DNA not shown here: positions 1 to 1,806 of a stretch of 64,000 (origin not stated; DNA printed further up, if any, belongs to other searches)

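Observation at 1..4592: Four-gene Cbc / ACIII-like respiratory module combining an octaheme cyt c, a Tat-FeS subunit, an NrfD-type subunit and an 11-heme::diheme-b fusion, with no molybdopterin subunit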

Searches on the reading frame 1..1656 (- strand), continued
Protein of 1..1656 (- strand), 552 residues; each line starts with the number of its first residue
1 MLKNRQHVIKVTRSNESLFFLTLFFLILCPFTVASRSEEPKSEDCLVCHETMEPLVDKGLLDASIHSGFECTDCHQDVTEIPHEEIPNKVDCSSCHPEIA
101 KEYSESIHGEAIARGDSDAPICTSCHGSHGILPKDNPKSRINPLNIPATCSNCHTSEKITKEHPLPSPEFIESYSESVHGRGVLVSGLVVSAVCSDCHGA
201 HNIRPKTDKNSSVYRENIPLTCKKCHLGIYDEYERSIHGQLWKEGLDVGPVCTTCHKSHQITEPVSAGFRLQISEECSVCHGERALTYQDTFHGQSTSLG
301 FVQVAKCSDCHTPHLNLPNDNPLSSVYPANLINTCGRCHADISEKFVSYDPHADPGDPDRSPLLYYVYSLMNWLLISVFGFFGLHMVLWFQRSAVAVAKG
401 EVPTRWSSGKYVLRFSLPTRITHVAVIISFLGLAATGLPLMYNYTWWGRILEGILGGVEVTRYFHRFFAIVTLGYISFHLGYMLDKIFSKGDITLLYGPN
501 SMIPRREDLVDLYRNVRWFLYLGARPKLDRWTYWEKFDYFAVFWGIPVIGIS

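Call 13: find_encoding_contigs(protein=P0004, flank=10000, max_places=3)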
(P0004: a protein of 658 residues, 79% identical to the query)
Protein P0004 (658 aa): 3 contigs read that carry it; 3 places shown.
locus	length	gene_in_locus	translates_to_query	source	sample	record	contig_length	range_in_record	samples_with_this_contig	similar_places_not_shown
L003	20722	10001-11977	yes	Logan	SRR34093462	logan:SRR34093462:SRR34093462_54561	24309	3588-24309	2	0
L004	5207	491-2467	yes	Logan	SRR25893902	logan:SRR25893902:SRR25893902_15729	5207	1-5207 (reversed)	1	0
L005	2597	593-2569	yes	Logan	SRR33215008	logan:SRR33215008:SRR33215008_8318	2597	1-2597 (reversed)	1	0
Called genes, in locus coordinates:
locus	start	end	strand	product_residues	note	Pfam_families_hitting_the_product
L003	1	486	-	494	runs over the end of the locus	PF00034:Cytochrom_C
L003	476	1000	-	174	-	-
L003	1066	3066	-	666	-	PF01578:Cytochrom_C_asm, PF16327:CcmF_C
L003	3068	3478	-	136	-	PF03100:CcmE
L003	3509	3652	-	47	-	-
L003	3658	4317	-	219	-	PF01578:Cytochrom_C_asm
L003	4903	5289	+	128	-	-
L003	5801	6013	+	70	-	PF02421:FeoB_N, PF01926:MMR_HSR1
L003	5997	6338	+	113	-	PF02421:FeoB_N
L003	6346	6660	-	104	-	-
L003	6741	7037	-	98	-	-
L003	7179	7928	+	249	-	PF09699:Paired_CXXCH_1 (faint), PF14522:Cytochrome_C7 (faint), PF14537:Cytochrom_c3_2 (faint)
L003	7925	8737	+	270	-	PF12797:Fer4_2 (weak), PF12837:Fer4_6 (weak), PF12838:Fer4_7, PF13237:Fer4_10 (weak), PF13247:Fer4_11, PF00037:Fer4, PF12797:Fer4_2 (weak), PF12837:Fer4_6 (weak), +9 more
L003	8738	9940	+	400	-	PF03916:NrfD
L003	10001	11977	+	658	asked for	PF02085:Cytochrom_CIII (faint), PF03264:Cytochrom_NNT (faint), PF09699:Paired_CXXCH_1 (faint), PF14522:Cytochrome_C7 (weak), PF14537:Cytochrom_c3_2 (weak)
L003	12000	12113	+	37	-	-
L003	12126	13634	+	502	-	PF03264:Cytochrom_NNT, PF14522:Cytochrome_C7 (faint), PF14537:Cytochrom_c3_2 (faint)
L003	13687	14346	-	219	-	PF00072:Response_reg, PF00196:GerE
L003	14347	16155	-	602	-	PF02743:dCache_1, PF17201:Cache_3-Cache_2 (weak), PF00672:HAMP, PF07730:HisKA_3, PF02518:HATPase_c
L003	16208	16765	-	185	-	-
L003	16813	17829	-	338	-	PF01435:Peptidase_M48, PF05569:Peptidase_M56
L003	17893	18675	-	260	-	PF01292:Ni_hydr_CYTB, PF14358:DUF4405 (faint)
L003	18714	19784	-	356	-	PF14522:Cytochrome_C7 (faint), PF22113:Mtrc-MtrF_II-IV_dom (faint), PF09699:Paired_CXXCH_1 (faint), PF14537:Cytochrom_c3_2 (weak)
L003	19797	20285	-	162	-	-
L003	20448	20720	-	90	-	?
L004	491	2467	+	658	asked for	PF02085:Cytochrom_CIII (faint), PF03264:Cytochrom_NNT (faint), PF09699:Paired_CXXCH_1 (faint), PF14522:Cytochrome_C7 (weak), PF14537:Cytochrom_c3_2 (weak)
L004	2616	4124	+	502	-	PF03264:Cytochrom_NNT, PF14522:Cytochrome_C7 (faint), PF14537:Cytochrom_c3_2 (faint)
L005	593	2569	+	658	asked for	PF02085:Cytochrom_CIII (faint), PF03264:Cytochrom_NNT (faint), PF09699:Paired_CXXCH_1 (faint), PF14522:Cytochrome_C7 (weak), PF14537:Cytochrom_c3_2 (weak)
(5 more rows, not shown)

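Call 14: find_encoding_contigs(protein=P0013, flank=10000, max_places=2)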
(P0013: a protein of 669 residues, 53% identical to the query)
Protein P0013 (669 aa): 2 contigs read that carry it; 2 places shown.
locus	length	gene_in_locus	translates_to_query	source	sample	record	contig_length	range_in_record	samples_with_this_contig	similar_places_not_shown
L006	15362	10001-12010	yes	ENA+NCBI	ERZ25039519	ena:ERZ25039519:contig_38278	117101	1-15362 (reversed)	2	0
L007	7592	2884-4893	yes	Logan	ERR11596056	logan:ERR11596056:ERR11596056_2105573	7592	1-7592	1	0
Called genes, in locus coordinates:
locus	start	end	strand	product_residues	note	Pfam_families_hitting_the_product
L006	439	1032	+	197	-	-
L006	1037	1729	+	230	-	-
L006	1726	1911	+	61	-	-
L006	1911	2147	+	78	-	-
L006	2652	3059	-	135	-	-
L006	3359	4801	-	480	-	PF27537:HoxH, PF00374:NiFeSe_Hases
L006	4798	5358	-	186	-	PF01058:Oxidored_q6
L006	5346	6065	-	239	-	PF13510:Fer2_4, PF10588:NADH-G_4Fe-4S_3, PF13237:Fer4_10 (weak), PF22117:Fer4_Nqo3, PF12838:Fer4_7, PF13183:Fer4_8, PF13187:Fer4_9 (weak), PF13534:Fer4_17 (weak), +4 more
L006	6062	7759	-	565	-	PF01512:Complex1_51K, PF10589:NADH_4Fe-4S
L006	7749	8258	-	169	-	PF01257:2Fe-2S_thioredx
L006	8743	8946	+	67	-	-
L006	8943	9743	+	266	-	PF04055:Radical_SAM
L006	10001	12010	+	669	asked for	PF03264:Cytochrom_NNT (faint), PF09699:Paired_CXXCH_1 (faint), PF14522:Cytochrome_C7 (faint), PF14537:Cytochrom_c3_2 (weak), PF01292:Ni_hydr_CYTB (weak)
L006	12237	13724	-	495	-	PF03264:Cytochrom_NNT (weak), PF14522:Cytochrome_C7 (faint)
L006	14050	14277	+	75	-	-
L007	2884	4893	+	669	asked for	PF03264:Cytochrom_NNT (faint), PF09699:Paired_CXXCH_1 (faint), PF14522:Cytochrome_C7 (faint), PF14537:Cytochrom_c3_2 (weak), PF01292:Ni_hydr_CYTB (weak)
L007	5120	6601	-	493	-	PF03264:Cytochrom_NNT (weak), PF14522:Cytochrome_C7 (faint)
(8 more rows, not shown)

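Call 24: find_related_loci(query=A1, collection=genome_contigs, flank=10000)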
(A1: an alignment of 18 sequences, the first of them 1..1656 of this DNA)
Query A1 (552 aa) in genome_contigs; peptide patterns used: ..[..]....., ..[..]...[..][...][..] (x = any residue, [..] = any of these).
600 stretches matched a pattern (row limit reached: there are more); 597 encode a relative of the query (tblastn E <= 1e-3); the best 80 are kept; 80 distinct loci.
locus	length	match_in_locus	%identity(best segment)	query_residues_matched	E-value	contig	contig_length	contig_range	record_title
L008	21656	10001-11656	87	1-552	0e+0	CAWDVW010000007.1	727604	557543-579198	MAG: Candidatus Dadabacteria bacterium isolate MFD05684.bin.1.387 genome assembly, contig: contig_90819, whole genome sh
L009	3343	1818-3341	48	38-544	2e-176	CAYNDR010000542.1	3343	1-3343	MAG TPA_asm: uncultured Planctomycetales bacterium isolate binchicken_co232_9 genome assembly, contig: NODE_50837_length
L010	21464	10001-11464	47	44-552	5e-152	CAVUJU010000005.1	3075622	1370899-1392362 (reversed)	MAG: uncultured Acidobacteriota bacterium isolate MFD01721.bin.1.239 genome assembly, contig: contig_7017, whole genome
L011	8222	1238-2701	47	44-552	9e-149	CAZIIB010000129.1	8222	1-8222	MAG TPA_asm: uncultured Thermoanaerobaculia bacterium isolate SRP214966_co3_65 genome assembly, contig: NODE_15444_lengt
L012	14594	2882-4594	40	1-552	7e-149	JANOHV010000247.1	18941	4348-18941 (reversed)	MAG: Candidatus Rokuibacteriota bacterium isolate SOY_63_metabat_434 SOY_63_k141_4020790, whole genome shotgun sequence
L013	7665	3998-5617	41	34-552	2e-142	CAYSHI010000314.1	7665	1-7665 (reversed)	MAG TPA_asm: uncultured Acidobacteriota bacterium isolate binchicken_co231_131 genome assembly, contig: k141_3993179, wh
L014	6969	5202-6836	41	42-552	3e-141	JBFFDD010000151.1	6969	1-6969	MAG: bacterium isolate Mix_mud13.2021.11.24 k141_1723595_length_6969_cov_9.0000, whole genome shotgun sequence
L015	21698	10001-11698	39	25-552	2e-138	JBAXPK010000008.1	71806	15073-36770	MAG: bacterium isolate ELA529 MAG529_8, whole genome shotgun sequence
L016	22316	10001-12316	41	43-552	1e-137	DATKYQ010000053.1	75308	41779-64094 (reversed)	MAG TPA_asm: Myxococcota bacterium isolate SMAG_U14223 k141_508878, whole genome shotgun sequence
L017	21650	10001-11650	39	42-552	5e-137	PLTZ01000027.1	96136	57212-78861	MAG: Opitutaceae bacterium isolate bog_1449 73.20120700_S1D.120_contig_19418, whole genome shotgun sequence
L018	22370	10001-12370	43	17-552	4e-137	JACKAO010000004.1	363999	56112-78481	MAG: Calditrichia bacterium isolate HK-STAS-CALD-1 HK-STAS-CALD-1_4, whole genome shotgun sequence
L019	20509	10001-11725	38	16-552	2e-136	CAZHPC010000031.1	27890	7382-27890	MAG TPA_asm: uncultured Opitutaceae bacterium isolate binchicken_co50_286 genome assembly, contig: NODE_1771_length_2789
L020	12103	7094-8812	38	26-552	3e-136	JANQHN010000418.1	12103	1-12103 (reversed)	MAG: Phycisphaerae bacterium isolate PL23b_bin.97 k99_2107415, whole genome shotgun sequence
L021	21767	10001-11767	39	4-552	6e-136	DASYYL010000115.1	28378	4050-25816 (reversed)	MAG TPA_asm: Verrucomicrobiia bacterium isolate SMAG_U6334 k141_693975, whole genome shotgun sequence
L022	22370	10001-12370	42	18-552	1e-135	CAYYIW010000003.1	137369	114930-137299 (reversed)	MAG TPA_asm: uncultured Rikenellaceae bacterium isolate binchicken_co94_293 genome assembly, contig: NODE_64_length_1373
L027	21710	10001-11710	39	27-552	8e-135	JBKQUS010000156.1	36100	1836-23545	MAG: Limisphaerales bacterium isolate SEr2D2E2F__bin_178 SEr2D2E2F_000000208252, whole genome shotgun sequence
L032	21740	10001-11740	39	13-552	7e-133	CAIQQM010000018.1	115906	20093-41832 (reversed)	MAG: uncultured Verrucomicrobia bacterium isolate AlinenSediments_bin-4991 genome assembly, contig: bin-4991:018/312, wh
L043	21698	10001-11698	39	20-552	6e-132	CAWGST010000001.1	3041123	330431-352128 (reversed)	MAG: uncultured Verrucomicrobiae bacterium isolate MFD05580.bin.1.36 genome assembly, contig: contig_2078, whole genome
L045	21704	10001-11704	39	23-552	5e-132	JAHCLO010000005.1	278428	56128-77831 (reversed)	MAG: Verrucomicrobiia bacterium isolate TGS_VER2 VER2_5, whole genome shotgun sequence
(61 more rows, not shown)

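Call 31: search_solved_structures(query=P0001, max_evalue=0.01)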
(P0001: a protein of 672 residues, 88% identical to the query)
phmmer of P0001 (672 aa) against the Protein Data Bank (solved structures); distinct sequences matched with E-value up to 0.01: 3.
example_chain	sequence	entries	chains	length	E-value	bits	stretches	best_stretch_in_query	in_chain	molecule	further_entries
28pb_A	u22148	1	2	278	2.7e-05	26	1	37-158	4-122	Cytochrome c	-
2ozy_A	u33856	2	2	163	0.00042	22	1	184-317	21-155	Cytochrome c-type protein nrfB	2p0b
2a3m_A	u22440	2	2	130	0.00073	21.2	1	22-121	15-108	COG3005: Nitrate/TMAO reductases, membrane-bound tetraheme cytochrome c subunit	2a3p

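Call 42: search_protein_families(library=pfam, proteins=[L045:4403-4897:+, L043:2945-5155:+, L027:689-1657:-, L032:12520-13179:+], max_evalue=0.001)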
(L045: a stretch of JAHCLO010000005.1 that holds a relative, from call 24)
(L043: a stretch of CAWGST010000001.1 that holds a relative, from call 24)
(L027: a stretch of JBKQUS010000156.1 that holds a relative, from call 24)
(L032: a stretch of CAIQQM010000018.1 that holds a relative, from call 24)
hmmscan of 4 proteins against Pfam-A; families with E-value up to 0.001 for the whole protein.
L045:4403-4897:+ (165 aa): 2 families
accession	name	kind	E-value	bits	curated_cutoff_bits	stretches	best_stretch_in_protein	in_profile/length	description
PF00034.26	Cytochrom_C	-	8.3e-13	49.9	21.3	1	77-161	1-87/90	Cytochrome c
PF13442.11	Cytochrome_CBB3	-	2.4e-09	37.8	27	1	77-160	3-68/68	Cytochrome C oxidase, cbb3-type, subunit III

L043:2945-5155:+ (737 aa): 2 families
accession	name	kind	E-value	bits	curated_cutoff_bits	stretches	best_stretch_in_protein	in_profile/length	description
PF03916.19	NrfD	-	1.3e-36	127.2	25.8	1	54-244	2-203/313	Polysulphide reductase, NrfD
PF00027.35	cNMP_binding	-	1.4e-16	60.7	27.5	1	302-385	3-87/89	Cyclic nucleotide-binding domain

L027:689-1657:- (323 aa): 0 families

L032:12520-13179:+ (220 aa): 4 families
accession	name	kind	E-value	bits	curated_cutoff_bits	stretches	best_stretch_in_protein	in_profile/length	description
PF09699.15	Paired_CXXCH_1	-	1.1e-07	31.8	20.6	0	177-196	3-22/41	Doubled CXXCH motif (Paired_CXXCH_1)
PF14522.11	Cytochrome_C7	-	4.3e-06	26.9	24.8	0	110-188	5-67/67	Cytochrome c7 and related cytochrome c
PF22113.1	Mtrc-MtrF_II-IV_dom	-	2.1e-05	24.5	30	1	69-190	22-166/176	Outer membrane cytochrome MtrC/MtrF-like, domains II/IV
PF14537.11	Cytochrom_c3_2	-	0.00056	20.8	25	0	113-191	2-68/79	Cytochrome c3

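Call 94: search_protein_families(library=pfam, proteins=[P0001, L001:3987-5495:+, L001:9774-10568:-, L001:10597-11667:-, L001:5566-6210:-, L001:8085-8645:-], max_evalue=0.001)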
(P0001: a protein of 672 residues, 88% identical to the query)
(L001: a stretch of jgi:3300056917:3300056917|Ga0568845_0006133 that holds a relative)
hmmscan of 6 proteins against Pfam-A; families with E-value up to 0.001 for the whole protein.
P0001 (672 aa): 6 families
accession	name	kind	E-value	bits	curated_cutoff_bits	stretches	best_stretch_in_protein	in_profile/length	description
PF14522.11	Cytochrome_C7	-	4.4e-17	62.1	24.8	2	27-89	3-66/67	Cytochrome c7 and related cytochrome c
PF14537.11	Cytochrom_c3_2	-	7.9e-14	52.3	25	2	59-148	4-79/79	Cytochrome c3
PF09699.15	Paired_CXXCH_1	-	2.2e-13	50.1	20.6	1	295-334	4-38/41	Doubled CXXCH motif (Paired_CXXCH_1)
PF03264.19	Cytochrom_NNT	-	2.3e-08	34.4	24.1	0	268-309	37-77/174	NapC/NirT cytochrome c family, N-terminal region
PF01292.26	Ni_hydr_CYTB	-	4.6e-07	30.2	30.1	1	407-582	1-155/179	Prokaryotic cytochrome b561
PF00684.25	DnaJ_CXXCXGXG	-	0.00042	21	32.7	0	102-154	6-55/65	DnaJ central domain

L001:3987-5495:+ (502 aa): 4 families
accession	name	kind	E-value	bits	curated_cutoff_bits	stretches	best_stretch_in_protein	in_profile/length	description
PF03264.19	Cytochrom_NNT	-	1.3e-11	45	24.1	1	96-186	5-99/174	NapC/NirT cytochrome c family, N-terminal region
PF14537.11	Cytochrom_c3_2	-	8.6e-08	33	25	1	431-498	8-65/79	Cytochrome c3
PF14522.11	Cytochrome_C7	-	5.3e-07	29.8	24.8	0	122-208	8-66/67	Cytochrome c7 and related cytochrome c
PF02085.21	Cytochrom_CIII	-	0.00052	20.8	22.9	0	124-160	43-83/101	Class III cytochrome C family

L001:9774-10568:- (264 aa): 2 families
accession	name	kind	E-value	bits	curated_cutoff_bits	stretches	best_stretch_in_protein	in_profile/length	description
PF01292.26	Ni_hydr_CYTB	-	5.5e-17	62.5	30.1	1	30-211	1-165/179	Prokaryotic cytochrome b561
PF14358.11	DUF4405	-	3.3e-05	24.8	26.7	1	40-97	4-63/66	Domain of unknown function (DUF4405)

L001:10597-11667:- (356 aa): 4 families
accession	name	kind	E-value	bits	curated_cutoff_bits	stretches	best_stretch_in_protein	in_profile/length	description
PF14522.11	Cytochrome_C7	-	1.4e-13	50.9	24.8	2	65-142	2-66/67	Cytochrome c7 and related cytochrome c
PF09699.15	Paired_CXXCH_1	-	1.4e-10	41.1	20.6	1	137-166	8-37/41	Doubled CXXCH motif (Paired_CXXCH_1)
PF14537.11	Cytochrom_c3_2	-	1.8e-10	41.6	25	1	137-221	8-78/79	Cytochrome c3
PF22113.1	Mtrc-MtrF_II-IV_dom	-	1.4e-08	34.9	30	1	32-124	78-175/176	Outer membrane cytochrome MtrC/MtrF-like, domains II/IV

L001:5566-6210:- (214 aa): 3 families
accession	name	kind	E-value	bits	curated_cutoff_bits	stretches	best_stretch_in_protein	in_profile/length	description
PF00072.30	Response_reg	-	3.1e-29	101.8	30.2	1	2-113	2-111/111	Response regulator receiver domain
PF00196.25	GerE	-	1.3e-19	69.9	23.5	1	148-204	1-57/57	Bacterial regulatory proteins, luxR family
PF08281.18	Sigma70_r4_2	-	0.00018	21.5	25.7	1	148-192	9-54/54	Sigma-70, region 4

L001:8085-8645:- (186 aa): 0 families
